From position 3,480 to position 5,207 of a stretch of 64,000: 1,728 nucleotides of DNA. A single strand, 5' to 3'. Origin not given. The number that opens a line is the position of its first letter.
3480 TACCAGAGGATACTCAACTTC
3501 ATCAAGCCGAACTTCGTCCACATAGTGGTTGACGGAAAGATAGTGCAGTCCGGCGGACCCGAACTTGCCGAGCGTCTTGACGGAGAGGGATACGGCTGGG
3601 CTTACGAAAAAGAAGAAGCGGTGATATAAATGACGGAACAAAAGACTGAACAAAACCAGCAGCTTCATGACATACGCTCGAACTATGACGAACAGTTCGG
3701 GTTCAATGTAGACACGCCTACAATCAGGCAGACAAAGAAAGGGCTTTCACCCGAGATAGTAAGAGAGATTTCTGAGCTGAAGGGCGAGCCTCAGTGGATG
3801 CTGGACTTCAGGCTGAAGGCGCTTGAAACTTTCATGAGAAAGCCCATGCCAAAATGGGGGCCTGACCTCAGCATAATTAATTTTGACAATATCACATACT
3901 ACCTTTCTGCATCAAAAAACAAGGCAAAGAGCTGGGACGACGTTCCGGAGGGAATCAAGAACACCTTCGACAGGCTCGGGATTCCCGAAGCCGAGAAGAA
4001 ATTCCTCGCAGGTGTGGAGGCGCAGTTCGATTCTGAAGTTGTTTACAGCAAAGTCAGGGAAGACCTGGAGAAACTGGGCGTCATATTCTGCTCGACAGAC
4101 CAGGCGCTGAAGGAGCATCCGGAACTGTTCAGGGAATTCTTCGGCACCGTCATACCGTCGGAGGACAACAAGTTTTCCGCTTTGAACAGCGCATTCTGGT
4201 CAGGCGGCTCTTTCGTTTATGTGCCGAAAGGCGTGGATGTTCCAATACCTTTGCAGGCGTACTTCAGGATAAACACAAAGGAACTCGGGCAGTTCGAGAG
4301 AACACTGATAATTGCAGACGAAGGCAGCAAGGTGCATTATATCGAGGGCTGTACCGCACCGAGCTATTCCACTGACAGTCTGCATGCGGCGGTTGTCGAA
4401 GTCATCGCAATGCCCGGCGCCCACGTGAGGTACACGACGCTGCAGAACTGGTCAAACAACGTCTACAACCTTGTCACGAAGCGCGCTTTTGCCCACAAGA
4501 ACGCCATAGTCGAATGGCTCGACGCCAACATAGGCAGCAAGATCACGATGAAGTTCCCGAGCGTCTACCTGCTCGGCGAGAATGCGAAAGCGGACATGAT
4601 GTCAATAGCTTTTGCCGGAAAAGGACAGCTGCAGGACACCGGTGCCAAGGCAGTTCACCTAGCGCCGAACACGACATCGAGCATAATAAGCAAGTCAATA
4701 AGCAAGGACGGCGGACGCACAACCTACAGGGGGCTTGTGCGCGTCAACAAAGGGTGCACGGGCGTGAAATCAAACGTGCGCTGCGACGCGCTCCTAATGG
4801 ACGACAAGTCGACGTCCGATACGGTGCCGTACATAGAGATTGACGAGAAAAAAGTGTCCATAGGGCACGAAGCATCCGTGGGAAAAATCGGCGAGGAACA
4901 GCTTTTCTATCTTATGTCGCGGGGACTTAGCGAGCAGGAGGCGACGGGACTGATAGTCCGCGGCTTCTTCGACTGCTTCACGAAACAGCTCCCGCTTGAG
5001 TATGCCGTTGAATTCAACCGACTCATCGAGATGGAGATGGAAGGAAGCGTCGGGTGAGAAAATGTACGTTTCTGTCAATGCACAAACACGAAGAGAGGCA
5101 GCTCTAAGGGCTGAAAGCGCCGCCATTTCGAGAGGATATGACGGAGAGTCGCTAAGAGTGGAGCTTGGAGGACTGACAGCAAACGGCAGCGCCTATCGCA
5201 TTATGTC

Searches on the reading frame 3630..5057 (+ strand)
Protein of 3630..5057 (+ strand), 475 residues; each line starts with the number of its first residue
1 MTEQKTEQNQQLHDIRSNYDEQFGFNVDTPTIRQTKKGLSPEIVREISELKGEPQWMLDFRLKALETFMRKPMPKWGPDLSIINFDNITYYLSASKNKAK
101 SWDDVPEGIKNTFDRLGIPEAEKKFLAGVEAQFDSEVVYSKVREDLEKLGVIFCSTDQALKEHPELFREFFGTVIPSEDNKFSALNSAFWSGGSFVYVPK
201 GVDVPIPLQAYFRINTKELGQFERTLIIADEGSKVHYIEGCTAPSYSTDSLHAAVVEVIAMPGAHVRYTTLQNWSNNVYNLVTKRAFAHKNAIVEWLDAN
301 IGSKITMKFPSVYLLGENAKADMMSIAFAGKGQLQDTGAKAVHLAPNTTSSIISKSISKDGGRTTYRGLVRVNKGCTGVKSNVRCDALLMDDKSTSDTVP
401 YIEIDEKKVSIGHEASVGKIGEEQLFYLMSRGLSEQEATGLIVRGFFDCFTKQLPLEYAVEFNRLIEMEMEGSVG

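Call 24: search_protein_families(library=ncbifam, proteins=[window:3630-5057:+], max_evalue=1e-10)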
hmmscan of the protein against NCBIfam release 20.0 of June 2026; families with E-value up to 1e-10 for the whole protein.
window:3630-5057:+ (475 aa): 5 families
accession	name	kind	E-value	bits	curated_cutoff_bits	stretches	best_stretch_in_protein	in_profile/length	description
TIGR01980.1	sufB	equivalog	1.1e-213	709.9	346.4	1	21-466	3-448/448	Fe-S cluster assembly protein SufB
NF008773.0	PRK11814.1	equivalog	6.4e-153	509.8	717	1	5-475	4-484/484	Fe-S cluster assembly protein SufB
NF052511.1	SUF_like_SmsB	exception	5.6e-85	286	650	1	29-473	3-444/445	SUF-like minimal system protein SmsB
TIGR01981.1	sufD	equivalog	2.9e-63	213.7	222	1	188-457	2-269/275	Fe-S cluster assembly protein SufD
NF008194.0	PRK10948.1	equivalog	1.9e-21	76.4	489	1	282-447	229-394/423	Fe-S cluster assembly protein SufD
